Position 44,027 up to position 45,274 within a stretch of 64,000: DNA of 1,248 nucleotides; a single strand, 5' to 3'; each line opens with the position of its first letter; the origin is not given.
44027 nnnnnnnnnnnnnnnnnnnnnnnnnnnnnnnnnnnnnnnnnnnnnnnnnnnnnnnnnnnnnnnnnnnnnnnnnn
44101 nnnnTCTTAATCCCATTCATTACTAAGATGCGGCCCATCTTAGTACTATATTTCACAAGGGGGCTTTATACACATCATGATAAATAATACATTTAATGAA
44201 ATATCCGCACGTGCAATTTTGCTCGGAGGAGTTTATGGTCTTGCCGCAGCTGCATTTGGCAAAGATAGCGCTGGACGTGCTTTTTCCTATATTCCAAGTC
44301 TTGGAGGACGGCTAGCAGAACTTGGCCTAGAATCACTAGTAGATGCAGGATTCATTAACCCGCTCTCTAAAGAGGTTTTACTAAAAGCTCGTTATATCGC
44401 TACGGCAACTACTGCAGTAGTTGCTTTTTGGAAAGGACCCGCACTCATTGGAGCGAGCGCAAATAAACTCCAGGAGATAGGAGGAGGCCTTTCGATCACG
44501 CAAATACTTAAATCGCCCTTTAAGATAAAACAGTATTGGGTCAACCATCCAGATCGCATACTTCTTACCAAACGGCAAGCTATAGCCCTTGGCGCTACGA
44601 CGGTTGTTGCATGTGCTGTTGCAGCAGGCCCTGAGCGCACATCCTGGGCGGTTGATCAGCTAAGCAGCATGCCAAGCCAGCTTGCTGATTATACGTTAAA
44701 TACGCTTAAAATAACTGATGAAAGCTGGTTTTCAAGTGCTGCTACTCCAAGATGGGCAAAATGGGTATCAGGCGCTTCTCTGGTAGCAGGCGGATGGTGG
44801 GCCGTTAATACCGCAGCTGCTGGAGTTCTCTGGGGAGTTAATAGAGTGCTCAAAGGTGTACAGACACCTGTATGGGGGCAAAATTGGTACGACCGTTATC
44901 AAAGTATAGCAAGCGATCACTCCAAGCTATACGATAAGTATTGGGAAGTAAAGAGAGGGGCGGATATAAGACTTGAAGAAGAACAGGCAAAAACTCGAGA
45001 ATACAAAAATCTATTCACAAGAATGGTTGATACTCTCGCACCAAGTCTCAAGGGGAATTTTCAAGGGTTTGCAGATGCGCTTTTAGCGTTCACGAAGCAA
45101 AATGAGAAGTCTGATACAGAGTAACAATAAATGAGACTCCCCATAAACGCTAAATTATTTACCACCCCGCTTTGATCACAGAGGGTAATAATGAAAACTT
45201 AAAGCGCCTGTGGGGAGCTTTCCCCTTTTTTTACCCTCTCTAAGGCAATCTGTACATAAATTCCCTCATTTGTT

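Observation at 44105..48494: nuo operon split between nuoG and nuoH by a 4.4-kb accessory cassette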

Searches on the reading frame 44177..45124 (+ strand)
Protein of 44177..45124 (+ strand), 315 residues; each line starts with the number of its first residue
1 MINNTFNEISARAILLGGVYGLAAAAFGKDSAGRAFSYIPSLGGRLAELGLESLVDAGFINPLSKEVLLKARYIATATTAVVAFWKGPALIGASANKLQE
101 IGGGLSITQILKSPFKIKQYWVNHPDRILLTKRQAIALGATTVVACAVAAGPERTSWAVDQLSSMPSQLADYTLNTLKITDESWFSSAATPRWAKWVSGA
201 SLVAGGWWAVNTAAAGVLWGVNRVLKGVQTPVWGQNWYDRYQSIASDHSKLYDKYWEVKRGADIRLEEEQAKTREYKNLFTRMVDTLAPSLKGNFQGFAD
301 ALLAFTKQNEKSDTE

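Call 6: search_protein_families(library=pfam, proteins=[window:44177-45124:+], max_evalue=0.01)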
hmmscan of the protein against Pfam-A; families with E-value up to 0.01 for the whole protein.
window:44177-45124:+ (315 aa): 0 families

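Call 7: search_protein_families(library=ncbifam, proteins=[window:44177-45124:+], max_evalue=0.01)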
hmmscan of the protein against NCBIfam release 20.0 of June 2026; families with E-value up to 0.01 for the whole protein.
window:44177-45124:+ (315 aa): 0 families

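Call 12: find_homologous_proteins(query=window:44177-45124:+, max_evalue=0.001)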
Query window:44177-45124:+ (315 aa): 7 proteins with E <= 0.001 among 8000 candidates.
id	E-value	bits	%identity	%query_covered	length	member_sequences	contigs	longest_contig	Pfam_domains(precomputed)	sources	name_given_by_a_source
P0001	1.7e-205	699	100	100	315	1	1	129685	-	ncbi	-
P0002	3.2e-92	327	51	99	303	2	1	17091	-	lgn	-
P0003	2.5e-84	301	48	98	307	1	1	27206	-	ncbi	-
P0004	8.1e-83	296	48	96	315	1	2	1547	-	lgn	-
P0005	4.8e-82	294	47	97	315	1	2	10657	-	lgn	-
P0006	3.0e-77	278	45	96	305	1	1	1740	-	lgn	-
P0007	3.0e-76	275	48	90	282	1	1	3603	-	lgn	-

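Call 13: find_encoding_contigs(protein=P0001, flank=10000, max_places=5)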
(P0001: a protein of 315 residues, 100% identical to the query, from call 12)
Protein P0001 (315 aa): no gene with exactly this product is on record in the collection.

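Call 14: find_encoding_contigs(protein=P0002, flank=10000, max_places=5)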
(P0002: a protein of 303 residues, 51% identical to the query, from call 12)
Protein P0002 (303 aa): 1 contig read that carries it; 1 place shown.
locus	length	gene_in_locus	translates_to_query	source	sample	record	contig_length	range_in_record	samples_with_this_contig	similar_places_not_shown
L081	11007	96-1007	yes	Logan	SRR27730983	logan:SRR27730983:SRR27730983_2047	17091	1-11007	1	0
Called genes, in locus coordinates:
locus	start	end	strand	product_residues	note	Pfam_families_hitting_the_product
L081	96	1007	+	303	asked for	-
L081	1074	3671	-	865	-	PF02861:Clp_N, PF00004:AAA, PF17871:AAA_lid_9, PF00158:Sigma54_activat (weak), PF00004:AAA, PF07724:AAA_2, PF07728:AAA_5, PF10431:ClpB_D2-small, +10 more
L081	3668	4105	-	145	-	-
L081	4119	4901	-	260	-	-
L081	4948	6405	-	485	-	PF07719:TPR_2 (faint), PF13428:TPR_14 (faint), PF13424:TPR_12 (faint), PF14559:TPR_19 (faint), PF13176:TPR_7 (faint), PF00515:TPR_1 (faint), PF13369:Transglut_core2, PF13181:TPR_8 (faint), +1 more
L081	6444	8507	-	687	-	-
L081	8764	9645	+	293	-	PF03755:YicC-like_N, PF08340:YicC-like_C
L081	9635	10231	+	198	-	PF00625:Guanylate_kin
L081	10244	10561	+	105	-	-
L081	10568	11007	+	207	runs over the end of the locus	-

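Call 15: find_encoding_contigs(protein=P0003, flank=10000, max_places=5)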
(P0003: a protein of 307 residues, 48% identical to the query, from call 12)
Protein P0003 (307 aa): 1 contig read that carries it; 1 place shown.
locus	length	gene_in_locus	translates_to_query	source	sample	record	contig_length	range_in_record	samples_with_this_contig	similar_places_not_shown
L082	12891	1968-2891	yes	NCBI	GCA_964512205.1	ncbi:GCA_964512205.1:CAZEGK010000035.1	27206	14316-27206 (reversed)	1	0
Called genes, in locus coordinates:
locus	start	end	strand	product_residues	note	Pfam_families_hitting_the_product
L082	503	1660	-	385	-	PF13431:TPR_17 (faint), PF13424:TPR_12 (faint), PF07719:TPR_2 (faint), PF13428:TPR_14 (faint), PF13432:TPR_16 (faint), PF14559:TPR_19 (faint), PF25063:ARM_TT21_C (weak), PF23914:TPR_CcmH_CycH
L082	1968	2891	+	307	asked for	-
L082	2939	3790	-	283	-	PF20102:DUF6492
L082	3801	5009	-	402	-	PF00557:Peptidase_M24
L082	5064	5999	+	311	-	PF09084:NMT1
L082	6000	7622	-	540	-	PF02985:HEAT (faint), PF13646:HEAT_2 (weak)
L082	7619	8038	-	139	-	PF00857:Isochorismatase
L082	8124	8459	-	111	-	PF11969:DcpS_C, PF01230:HIT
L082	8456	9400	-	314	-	PF03690:MYG1_exonuc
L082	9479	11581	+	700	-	-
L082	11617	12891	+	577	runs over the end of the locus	-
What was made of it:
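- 44177..45124 (+): orf1: 315-aa Ala/Gly-rich orphan protein. It has a GGGGG Shine-Dalgarno-like run upstream and may be co-transcribed with nuoA-G. Only 6 homologues at 45-51% identity among 5.8 billion proteins (call 12), and the two whose contexts were read lie outside nuo (calls 14, 15).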

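Call 40: search_solved_structures(query=window:44177-45124:+, max_evalue=1)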
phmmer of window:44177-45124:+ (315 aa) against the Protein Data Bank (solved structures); distinct sequences matched with E-value up to 1: 3.
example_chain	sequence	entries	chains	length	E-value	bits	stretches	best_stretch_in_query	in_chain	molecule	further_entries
6w7s_A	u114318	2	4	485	0.048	16.1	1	158-234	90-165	EryAI | KR1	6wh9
2fr0_A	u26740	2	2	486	0.048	16.1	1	158-234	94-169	Erythromycin synthase, EryAI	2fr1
9ufb_B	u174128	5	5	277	0.33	13.4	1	206-251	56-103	Ubiquinol oxidase subunit 2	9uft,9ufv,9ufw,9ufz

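Call 71: predict_structure(alignment_id=A5)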
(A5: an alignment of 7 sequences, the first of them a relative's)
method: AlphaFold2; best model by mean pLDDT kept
length: 315 residues; sequences in the alignment: 7
mean_pLDDT: 38.1   pTM: 0.27
mean pLDDT of the five models: 38.1, 36.1, 33.8, 33.3, 31.4
residues with pLDDT >= 90: 0; 70-90: 0; 50-70: 38; < 50: 277
segments of 3 or more residues with pLDDT < 50: 1-51, 53-61, 70-243, 275-277, 282-299, 308-315
pLDDT, mean of each block of 10 residues (from residue 1): 27 30 31 38 47 43 52 45 39 38 39 31 31 33 35 37 38 33 30 29 27 28 26 32 45 55 57 47 43 48 46 37
secondary structure, 60 per line:
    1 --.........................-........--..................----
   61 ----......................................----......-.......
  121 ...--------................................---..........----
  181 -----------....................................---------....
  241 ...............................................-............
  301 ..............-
elements in order: H3-27 H29-36 H39-56 H65-102 H107-112 H114-123 H132-163 H167-176 H192-227 H237-287 H289-314

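Call 79: search_protein_families(library=padloc, proteins=[window:44177-45124:+], max_evalue=0.01)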
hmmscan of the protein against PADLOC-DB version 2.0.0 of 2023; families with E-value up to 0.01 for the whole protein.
window:44177-45124:+ (315 aa): 0 families

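Call 80: search_protein_families(library=phrogs, proteins=[window:44177-45124:+], max_evalue=0.001)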
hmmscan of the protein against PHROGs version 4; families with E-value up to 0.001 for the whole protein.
window:44177-45124:+ (315 aa): 0 families

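Call 88: search_protein_families(library=pfam, alignment_id=A5, max_evalue=1)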
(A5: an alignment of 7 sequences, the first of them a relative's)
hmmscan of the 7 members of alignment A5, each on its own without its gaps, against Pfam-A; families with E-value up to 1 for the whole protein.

A. member 1, P0001 (315 aa): 0 families

B. families by the number of members that match (of 7 scanned): 5 families
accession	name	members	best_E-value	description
PF03666.18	NPR3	1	0.0016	Nitrogen Permease regulator of amino acid transport activity 3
PF20869.2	FAM186A_PQQAQ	1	0.069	FAM186A, PQQAQ repeat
PF13643.11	DUF4145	1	0.086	Domain of unknown function (DUF4145)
PF02431.20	Chalcone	1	0.1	Chalcone-flavanone isomerase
PF14574.11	RACo_C_ter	1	0.14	C-terminal domain of RACo the ASKHA domain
